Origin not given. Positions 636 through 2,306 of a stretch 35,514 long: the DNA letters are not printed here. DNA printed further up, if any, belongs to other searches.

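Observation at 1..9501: Translationally coupled type-II-FAS-like operon with two radical SAM enzymes, a CrtI-like desaturase and a lipid acyltransferase: candidate pathway for an unusual lipid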

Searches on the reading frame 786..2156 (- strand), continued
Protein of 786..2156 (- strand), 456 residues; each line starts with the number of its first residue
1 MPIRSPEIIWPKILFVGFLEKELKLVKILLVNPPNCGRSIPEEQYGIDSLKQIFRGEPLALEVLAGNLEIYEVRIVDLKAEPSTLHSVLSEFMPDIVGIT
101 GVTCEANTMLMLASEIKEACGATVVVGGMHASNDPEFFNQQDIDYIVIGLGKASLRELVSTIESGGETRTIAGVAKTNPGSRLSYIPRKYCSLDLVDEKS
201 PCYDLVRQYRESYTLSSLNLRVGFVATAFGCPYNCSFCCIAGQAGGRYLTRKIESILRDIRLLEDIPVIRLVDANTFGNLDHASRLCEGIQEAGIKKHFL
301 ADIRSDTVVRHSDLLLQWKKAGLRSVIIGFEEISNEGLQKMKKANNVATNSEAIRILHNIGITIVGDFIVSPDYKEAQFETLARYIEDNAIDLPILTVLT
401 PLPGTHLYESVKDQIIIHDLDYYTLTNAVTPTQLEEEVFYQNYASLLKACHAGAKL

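Call 74: search_solved_structures(query=L001:11515-12663:+, max_evalue=1e-10, show_alignments=1)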
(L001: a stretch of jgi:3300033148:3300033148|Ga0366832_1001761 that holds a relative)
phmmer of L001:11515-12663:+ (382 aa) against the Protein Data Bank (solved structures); distinct sequences matched with E-value up to 1e-10: 4.
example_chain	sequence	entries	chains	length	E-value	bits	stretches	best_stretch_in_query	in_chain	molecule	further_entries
5gk0_A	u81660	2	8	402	4.3e-117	394.8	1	2-382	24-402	Ketosynthase StlD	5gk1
5gk2_A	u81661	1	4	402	1.1e-115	390.2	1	2-382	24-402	Ketosynthase StlD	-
2ebd_A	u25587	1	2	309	1.5e-13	54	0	263-365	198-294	3-oxoacyl-[acyl-carrier-protein] synthase 3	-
4ryb_A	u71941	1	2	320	2.4e-11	46.8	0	64-158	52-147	3-oxoacyl-[acyl-carrier-protein] synthase 3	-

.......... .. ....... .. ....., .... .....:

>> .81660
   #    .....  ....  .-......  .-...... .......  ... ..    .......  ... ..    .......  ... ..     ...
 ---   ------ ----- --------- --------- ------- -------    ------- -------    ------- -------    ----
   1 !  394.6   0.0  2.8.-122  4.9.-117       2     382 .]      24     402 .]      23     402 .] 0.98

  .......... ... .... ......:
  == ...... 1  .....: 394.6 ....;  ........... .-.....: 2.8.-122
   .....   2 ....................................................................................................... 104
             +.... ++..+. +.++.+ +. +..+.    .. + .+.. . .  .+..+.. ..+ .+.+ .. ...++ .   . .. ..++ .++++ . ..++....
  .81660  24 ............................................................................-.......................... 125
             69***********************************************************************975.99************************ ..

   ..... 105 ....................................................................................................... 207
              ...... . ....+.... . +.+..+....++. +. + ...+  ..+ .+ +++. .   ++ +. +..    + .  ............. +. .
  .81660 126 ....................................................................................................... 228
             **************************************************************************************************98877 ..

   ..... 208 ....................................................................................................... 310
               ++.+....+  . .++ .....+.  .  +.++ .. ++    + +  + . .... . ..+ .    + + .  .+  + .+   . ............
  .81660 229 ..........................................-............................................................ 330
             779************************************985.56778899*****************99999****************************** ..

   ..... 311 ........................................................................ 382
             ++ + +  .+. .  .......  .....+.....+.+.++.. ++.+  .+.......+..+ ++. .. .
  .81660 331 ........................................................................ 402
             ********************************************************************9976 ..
